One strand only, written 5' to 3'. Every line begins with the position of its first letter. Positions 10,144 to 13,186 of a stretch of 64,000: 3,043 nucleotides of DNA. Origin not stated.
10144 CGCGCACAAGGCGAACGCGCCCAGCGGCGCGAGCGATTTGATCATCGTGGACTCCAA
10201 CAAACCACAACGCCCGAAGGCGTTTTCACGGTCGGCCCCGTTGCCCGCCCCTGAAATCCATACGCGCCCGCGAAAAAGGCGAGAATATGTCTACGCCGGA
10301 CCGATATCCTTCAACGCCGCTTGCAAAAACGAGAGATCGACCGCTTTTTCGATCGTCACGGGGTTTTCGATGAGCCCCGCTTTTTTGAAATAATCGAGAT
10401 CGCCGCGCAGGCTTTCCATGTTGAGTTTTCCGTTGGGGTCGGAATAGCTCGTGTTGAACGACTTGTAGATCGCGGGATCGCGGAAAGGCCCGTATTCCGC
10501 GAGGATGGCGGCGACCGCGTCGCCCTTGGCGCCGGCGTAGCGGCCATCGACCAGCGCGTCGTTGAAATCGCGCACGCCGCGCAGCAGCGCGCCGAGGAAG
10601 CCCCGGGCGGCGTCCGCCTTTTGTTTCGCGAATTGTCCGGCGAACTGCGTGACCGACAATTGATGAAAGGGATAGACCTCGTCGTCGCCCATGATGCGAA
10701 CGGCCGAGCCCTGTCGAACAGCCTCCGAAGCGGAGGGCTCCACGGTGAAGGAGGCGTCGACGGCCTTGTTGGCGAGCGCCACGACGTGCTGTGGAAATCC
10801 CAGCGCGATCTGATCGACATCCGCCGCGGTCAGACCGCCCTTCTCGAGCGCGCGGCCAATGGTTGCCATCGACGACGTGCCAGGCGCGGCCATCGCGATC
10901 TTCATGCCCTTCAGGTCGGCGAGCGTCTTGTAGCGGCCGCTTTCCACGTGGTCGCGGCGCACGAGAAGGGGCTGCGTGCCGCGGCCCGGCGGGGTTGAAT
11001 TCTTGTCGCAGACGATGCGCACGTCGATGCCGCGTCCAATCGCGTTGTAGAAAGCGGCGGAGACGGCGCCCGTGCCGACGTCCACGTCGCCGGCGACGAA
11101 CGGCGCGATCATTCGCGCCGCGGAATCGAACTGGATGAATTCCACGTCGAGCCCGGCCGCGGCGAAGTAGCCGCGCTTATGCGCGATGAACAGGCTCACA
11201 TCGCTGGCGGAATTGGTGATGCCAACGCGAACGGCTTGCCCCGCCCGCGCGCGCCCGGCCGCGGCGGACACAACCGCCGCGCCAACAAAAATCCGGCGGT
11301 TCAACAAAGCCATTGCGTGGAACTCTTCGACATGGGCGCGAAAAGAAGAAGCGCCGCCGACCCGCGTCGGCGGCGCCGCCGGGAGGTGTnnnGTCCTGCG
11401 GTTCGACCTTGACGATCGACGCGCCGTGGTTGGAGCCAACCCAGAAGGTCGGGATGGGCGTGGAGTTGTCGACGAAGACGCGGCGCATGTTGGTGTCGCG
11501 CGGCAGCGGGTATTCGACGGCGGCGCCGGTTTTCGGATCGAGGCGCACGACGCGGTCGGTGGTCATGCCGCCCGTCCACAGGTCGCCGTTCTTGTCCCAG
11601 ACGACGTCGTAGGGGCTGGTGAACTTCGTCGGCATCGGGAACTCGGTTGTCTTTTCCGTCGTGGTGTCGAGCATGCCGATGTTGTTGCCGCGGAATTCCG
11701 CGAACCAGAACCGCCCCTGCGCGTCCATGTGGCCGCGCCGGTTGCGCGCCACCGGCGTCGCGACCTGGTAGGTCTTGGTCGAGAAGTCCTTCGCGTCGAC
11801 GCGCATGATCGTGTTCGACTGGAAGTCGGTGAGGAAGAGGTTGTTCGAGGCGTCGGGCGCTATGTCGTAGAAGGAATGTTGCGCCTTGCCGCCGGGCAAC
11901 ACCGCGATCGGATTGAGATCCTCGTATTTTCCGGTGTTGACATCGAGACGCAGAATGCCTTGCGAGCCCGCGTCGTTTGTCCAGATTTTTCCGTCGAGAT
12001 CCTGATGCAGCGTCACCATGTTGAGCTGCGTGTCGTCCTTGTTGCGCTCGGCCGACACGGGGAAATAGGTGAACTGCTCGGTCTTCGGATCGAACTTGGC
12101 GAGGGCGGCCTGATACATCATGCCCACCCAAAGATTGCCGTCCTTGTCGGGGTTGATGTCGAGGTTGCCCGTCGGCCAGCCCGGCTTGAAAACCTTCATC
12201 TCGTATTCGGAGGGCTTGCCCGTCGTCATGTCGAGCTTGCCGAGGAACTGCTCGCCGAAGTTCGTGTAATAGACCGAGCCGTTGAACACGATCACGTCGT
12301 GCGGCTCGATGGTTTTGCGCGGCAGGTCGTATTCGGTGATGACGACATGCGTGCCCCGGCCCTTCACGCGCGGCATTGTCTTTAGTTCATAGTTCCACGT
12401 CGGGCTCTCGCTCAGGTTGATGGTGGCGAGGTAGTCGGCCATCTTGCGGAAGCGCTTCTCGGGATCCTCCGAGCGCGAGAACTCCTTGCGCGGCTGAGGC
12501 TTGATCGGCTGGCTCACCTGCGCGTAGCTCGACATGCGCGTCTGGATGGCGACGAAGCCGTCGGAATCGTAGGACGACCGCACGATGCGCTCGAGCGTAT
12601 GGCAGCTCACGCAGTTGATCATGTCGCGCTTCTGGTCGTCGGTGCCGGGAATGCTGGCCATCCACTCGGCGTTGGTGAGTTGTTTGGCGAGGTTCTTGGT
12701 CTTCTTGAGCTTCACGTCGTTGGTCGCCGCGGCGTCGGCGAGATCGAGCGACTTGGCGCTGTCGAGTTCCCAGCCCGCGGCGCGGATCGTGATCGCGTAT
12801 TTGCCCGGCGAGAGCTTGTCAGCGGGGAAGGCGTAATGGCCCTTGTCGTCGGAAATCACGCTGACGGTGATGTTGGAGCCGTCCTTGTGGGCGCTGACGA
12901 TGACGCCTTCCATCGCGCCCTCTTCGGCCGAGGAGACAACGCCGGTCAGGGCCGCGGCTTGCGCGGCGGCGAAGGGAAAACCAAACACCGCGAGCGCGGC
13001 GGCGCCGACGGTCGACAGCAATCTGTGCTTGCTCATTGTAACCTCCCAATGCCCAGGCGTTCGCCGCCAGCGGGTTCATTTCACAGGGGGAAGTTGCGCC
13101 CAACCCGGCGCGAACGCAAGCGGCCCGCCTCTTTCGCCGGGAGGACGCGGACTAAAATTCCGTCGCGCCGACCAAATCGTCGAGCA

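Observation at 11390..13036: Exported haem-c-motif beta-propeller of unknown function (carboxypeptidase-regulatory-like + CxxCH + Vgb)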

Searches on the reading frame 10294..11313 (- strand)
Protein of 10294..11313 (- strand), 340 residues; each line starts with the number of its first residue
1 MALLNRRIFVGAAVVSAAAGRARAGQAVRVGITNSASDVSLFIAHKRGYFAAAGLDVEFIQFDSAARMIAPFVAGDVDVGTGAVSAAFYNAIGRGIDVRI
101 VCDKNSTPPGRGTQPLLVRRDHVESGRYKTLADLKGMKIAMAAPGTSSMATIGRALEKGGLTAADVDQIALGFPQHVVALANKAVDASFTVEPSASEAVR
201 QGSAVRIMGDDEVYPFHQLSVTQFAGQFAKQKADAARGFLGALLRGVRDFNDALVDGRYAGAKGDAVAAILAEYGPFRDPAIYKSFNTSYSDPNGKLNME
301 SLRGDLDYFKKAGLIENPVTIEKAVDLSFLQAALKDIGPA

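Call 11: search_protein_families(library=pfam, proteins=[window:10294-11313:-], max_evalue=0.01)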
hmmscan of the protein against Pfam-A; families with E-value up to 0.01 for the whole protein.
window:10294-11313:- (340 aa): 5 families
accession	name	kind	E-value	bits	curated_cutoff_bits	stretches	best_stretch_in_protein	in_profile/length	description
PF13379.11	NMT1_2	-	1.3e-20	74.8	24.7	1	26-246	6-234/252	NMT1-like family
PF09084.16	NMT1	-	1.7e-17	64.5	20.5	1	41-248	7-207/216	NMT1/THI5 like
PF12974.12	Phosphonate-bd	-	2.2e-06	27.6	27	1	53-222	27-198/242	ABC transporter, phosphonate, periplasmic substrate-binding protein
PF16868.10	NMT1_3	-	0.00034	20.8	27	1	125-202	100-178/289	NMT1-like family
PF04069.17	OpuAC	-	0.00066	19.8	21.2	1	49-201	23-187/257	Substrate binding domain of ABC-type glycine betaine transport system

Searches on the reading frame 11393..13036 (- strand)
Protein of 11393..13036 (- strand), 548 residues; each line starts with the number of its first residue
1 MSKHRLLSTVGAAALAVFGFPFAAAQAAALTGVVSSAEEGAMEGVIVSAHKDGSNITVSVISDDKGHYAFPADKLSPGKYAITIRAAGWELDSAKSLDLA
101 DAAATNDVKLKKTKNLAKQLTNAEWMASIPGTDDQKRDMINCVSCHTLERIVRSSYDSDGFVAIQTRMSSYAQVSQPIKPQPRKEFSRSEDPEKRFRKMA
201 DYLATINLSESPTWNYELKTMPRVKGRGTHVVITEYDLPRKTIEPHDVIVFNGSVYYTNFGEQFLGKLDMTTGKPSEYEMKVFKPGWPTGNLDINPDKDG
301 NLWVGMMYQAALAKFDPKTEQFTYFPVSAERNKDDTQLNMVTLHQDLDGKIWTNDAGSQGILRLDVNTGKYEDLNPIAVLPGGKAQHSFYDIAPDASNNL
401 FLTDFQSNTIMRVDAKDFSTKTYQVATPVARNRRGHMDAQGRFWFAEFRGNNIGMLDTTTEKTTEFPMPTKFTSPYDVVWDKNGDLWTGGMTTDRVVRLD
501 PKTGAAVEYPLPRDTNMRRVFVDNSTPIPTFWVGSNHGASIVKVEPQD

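Call 4: search_protein_families(library=pfam, proteins=[window:11393-13036:-], max_evalue=1)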
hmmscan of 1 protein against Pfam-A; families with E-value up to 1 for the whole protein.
window:11393-13036:- (548 aa): 11 families
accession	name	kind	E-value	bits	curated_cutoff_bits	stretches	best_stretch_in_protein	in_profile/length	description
PF24684.1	Vgb_lyase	-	2.5e-26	92.6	50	3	385-545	11-166/290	Virginiamycin B lyase family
PF21959.2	DUF6923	-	3.1e-10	40.7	27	2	407-510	60-168/234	Repeat of unknown function (DUF6923)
PF13620.12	CarboxypepD_reg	-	3e-09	37.5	32.3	1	30-107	2-78/82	Carboxypeptidase regulatory-like domain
PF08450.18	SGL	-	4.9e-07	30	26.3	2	396-496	10-109/246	SMP-30/Gluconolactonase/LRE-like region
PF16819.11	DUF5074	-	1.4e-06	28.1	27.2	1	406-515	115-227/353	Domain of unknown function (DUF5074)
PF17210.9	SdrD_B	-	8.8e-05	23.1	29.7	1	37-120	19-103/112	SdrD B-like domain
PF20608.4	Phage_tube_C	-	0.0014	19.3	24.1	1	51-90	31-70/82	Phage tail tube protein C-terminal domain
PF07494.17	Reg_prop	-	0.0017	18.8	20.4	1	293-306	9-22/24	Two component regulator propeller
PF22701.2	Mala_s_1-like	-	0.0056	16.9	27.5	1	266-373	65-165/195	Mal s 1 allergenic protein-like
PF05096.18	Glu_cyclase_2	-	0.05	13.5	22.3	0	311-373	143-202/249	Glutamine cyclotransferase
PF02191.22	OLF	-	0.1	12.6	23.9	0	235-276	60-100/246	Olfactomedin-like domain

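Call 5: search_protein_families(library=ncbifam, proteins=[window:11393-13036:-], max_evalue=1)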
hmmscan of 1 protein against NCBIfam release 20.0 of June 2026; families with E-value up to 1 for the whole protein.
window:11393-13036:- (548 aa): 3 families
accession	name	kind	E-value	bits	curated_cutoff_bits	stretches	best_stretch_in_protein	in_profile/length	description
NF000096.1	stregra_B_VgbB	exception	6.2e-16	58.4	600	2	390-543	18-166/295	streptogramin B lyase Vgb(B)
NF000022.1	stregra_B_VgbA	exception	1.3e-11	44.2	600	1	390-520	18-145/299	streptogramin B lyase Vgb(A)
TIGR03606.1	non_repeat_PQQ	subfamily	0.0052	15.7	434.55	1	468-505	25-62/454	glucose/sorbosone family PQQ-dependent dehydrogenase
